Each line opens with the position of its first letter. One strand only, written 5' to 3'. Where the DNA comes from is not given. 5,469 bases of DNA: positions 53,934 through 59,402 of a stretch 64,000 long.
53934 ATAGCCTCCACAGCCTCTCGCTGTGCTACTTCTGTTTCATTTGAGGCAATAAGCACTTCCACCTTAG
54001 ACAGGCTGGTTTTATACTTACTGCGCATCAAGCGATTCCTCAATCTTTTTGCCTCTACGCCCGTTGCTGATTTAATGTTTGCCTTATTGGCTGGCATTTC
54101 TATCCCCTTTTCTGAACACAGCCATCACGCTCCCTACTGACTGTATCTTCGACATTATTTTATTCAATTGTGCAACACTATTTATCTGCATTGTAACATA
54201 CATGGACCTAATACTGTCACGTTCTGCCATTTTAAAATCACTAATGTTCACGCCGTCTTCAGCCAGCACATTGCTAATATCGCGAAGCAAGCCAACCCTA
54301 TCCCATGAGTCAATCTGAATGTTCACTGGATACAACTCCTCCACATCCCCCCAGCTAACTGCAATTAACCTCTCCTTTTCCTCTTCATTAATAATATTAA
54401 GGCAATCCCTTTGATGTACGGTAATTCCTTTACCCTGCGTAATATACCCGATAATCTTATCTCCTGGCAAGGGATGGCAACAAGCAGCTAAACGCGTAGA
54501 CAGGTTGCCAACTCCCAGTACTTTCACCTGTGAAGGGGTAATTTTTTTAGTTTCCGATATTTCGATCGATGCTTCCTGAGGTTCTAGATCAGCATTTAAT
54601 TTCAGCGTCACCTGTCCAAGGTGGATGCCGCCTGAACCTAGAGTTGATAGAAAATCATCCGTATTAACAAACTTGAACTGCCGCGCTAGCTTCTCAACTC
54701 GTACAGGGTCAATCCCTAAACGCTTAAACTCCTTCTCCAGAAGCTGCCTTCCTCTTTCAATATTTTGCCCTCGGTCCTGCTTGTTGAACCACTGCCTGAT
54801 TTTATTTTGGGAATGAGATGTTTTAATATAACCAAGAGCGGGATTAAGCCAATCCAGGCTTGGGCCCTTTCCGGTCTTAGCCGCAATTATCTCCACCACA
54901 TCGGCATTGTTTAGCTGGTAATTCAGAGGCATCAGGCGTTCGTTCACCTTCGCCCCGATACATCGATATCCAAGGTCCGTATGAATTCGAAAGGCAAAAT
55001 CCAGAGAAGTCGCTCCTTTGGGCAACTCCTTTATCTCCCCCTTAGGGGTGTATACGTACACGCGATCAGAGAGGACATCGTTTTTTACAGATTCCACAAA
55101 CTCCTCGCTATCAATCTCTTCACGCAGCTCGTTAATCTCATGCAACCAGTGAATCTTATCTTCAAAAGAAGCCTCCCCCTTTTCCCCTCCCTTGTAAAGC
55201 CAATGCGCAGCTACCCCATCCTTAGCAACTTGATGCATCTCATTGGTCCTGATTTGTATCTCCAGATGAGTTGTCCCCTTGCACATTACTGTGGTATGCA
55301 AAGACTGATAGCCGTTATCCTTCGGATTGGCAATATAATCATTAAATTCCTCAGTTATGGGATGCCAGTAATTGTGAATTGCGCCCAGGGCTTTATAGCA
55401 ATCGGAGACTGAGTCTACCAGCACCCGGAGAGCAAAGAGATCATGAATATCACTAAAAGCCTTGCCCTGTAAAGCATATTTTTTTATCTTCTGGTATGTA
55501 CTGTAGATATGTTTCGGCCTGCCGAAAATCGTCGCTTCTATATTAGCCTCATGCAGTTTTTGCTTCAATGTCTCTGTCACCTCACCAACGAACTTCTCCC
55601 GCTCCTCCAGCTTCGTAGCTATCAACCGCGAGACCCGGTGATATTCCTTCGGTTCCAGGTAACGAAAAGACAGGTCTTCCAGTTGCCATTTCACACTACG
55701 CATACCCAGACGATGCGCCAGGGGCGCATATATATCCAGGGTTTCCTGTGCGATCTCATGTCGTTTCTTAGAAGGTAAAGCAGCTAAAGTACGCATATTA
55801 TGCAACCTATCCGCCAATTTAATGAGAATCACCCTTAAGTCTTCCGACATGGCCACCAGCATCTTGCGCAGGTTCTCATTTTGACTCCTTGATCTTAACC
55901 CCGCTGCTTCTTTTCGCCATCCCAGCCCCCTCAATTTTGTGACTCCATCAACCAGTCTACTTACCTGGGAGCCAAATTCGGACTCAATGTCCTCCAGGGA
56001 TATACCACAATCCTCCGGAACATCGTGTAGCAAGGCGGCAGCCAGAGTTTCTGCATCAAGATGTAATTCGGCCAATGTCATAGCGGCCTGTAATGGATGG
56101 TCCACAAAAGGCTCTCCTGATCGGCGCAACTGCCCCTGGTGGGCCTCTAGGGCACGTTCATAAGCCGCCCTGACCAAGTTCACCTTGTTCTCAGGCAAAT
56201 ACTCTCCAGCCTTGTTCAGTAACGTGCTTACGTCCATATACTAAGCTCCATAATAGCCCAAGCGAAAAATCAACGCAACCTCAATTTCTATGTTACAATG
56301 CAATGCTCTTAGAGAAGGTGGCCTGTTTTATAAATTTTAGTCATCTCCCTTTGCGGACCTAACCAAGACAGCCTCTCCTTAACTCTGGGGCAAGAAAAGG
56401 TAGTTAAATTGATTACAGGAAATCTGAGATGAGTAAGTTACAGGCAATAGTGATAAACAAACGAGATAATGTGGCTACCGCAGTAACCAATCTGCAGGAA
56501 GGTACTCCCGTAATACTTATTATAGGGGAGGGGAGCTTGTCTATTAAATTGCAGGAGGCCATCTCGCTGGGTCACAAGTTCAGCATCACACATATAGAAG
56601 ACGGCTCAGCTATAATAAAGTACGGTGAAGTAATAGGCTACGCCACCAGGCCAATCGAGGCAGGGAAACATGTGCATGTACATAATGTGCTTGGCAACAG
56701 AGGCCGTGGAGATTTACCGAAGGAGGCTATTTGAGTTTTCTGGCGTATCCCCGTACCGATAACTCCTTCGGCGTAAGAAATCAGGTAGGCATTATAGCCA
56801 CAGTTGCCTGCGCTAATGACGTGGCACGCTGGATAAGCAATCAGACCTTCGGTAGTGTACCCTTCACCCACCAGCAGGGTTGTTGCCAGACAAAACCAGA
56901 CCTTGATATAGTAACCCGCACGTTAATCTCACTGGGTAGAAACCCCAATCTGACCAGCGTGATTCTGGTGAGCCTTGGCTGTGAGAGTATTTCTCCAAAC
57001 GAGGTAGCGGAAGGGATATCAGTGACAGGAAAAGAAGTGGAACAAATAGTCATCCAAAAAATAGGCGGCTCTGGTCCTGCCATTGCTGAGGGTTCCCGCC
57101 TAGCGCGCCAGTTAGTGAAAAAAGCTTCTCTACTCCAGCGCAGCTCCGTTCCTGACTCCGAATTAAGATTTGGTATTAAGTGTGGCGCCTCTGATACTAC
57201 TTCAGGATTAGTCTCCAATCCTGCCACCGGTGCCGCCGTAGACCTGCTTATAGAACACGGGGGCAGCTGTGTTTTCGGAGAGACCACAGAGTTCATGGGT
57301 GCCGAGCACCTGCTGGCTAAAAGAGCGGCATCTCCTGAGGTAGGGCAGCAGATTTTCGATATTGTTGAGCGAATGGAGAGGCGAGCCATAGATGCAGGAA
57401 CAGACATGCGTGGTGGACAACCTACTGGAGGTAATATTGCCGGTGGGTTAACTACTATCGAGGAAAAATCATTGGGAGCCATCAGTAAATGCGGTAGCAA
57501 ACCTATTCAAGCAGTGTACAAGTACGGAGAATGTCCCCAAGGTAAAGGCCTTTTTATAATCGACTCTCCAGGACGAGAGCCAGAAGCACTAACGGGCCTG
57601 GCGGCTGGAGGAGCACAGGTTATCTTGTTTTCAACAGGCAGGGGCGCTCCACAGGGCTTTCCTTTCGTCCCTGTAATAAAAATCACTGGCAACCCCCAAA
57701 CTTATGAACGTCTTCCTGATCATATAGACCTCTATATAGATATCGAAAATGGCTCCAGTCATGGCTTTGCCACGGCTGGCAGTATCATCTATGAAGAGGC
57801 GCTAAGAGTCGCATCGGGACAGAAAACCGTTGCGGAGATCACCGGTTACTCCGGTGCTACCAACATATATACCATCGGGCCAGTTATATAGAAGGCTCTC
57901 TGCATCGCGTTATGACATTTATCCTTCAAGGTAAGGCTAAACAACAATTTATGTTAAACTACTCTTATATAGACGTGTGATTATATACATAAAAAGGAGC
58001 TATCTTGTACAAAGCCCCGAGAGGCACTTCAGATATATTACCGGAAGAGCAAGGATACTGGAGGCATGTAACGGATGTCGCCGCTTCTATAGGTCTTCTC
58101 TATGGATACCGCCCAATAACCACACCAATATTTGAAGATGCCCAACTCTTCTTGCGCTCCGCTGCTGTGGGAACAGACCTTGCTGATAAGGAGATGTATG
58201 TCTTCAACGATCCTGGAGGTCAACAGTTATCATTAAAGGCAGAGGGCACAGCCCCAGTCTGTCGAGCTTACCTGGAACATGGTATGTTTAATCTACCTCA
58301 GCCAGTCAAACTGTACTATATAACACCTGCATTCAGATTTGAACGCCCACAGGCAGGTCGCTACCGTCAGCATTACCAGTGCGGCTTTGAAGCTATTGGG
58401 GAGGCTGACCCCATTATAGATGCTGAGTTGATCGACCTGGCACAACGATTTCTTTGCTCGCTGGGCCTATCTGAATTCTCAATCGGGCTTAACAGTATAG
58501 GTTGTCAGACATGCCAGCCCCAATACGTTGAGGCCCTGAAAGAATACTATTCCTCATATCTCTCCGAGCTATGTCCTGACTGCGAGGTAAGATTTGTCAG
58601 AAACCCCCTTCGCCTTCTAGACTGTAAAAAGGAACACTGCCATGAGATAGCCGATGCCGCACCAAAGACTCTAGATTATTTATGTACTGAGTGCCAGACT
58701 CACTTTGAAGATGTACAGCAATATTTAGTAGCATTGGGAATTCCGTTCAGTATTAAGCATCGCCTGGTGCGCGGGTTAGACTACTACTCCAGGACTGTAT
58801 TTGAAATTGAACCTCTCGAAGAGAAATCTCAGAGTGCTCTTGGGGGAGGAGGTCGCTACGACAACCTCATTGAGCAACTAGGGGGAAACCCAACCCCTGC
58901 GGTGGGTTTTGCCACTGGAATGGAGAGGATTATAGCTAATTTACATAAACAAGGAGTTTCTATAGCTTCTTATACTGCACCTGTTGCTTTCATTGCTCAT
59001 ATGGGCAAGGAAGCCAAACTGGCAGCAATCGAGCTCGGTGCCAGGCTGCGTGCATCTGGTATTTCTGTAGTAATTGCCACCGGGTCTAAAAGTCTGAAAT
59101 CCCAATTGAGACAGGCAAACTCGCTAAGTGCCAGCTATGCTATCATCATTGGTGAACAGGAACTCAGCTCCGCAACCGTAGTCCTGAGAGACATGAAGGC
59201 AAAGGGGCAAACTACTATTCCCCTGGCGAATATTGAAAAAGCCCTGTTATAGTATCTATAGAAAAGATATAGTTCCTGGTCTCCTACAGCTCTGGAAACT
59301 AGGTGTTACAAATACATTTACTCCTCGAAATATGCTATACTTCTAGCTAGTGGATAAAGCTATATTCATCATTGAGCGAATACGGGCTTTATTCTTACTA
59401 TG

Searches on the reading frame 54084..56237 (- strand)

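Call 74: search_protein_families(library=pfam, proteins=[window:54084-56237:-], max_evalue=0.0001)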
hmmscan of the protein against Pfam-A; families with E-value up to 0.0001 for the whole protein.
window:54084-56237:- (717 aa): 6 families
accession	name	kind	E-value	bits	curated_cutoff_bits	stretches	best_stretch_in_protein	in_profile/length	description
PF13328.12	HD_4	-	8e-54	182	27.2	1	25-179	1-155/156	HD domain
PF04607.23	RelA_SpoT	-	1.3e-39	135.4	27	1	239-352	1-112/113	Region found in RelA / SpoT proteins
PF02824.27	TGS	-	1.1e-21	77.1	22.2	1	393-451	1-59/60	TGS domain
PF13291.12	ACT_4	-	3.5e-18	66.5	27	1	635-709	4-80/80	ACT domain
PF01966.28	HD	-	2.1e-10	41.3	22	1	45-148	2-116/116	HD domain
PF19296.4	RelA_AH_RIS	-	7e-08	33.2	23.8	0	477-557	10-92/185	RelA/SpoT, AH and RIS domains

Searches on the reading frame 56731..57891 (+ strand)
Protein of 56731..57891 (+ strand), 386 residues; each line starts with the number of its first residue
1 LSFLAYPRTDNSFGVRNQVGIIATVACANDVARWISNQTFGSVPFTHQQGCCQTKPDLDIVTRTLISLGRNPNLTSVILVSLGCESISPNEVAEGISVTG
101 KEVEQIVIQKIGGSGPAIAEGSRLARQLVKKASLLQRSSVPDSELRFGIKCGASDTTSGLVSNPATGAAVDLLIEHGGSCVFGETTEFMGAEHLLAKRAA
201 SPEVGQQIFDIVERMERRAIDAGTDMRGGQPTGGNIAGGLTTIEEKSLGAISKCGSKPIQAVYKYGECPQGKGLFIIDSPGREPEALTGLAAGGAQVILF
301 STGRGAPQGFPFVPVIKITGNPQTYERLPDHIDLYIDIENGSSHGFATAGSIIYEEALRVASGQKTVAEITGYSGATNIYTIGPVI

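Call 74: search_protein_families(library=pfam, proteins=[window:56731-57891:+], max_evalue=0.0001)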
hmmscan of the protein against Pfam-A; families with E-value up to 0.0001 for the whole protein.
window:56731-57891:+ (386 aa): 2 families
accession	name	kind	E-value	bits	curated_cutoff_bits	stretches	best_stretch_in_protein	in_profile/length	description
PF20629.2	GD_AH_C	-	1.1e-80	271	26.8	1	143-374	2-232/242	D-galactarate/Altronate dehydratase, C-terminal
PF04295.18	GD_AH_second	-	1e-33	116.7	27.3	1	5-133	1-136/136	D-galactarate dehydratase/Altronate hydrolase, second domain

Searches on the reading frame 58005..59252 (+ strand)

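Call 74: search_protein_families(library=pfam, proteins=[window:58005-59252:+], max_evalue=0.0001)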
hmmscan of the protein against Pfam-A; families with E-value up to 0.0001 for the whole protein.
window:58005-59252:+ (415 aa): 3 families
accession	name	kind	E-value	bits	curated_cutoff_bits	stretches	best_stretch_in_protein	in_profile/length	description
PF13393.11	tRNA-synt_His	-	3.4e-38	132.1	25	1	7-309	1-308/308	Histidyl-tRNA synthetase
PF03129.25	HGTP_anticodon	-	1.6e-12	47.9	21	1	329-414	3-91/94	Anticodon binding domain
PF00587.30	tRNA-synt_2b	-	7.6e-10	39.6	29.3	1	65-311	1-173/179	tRNA synthetase class II core domain (G, H, P, S and T)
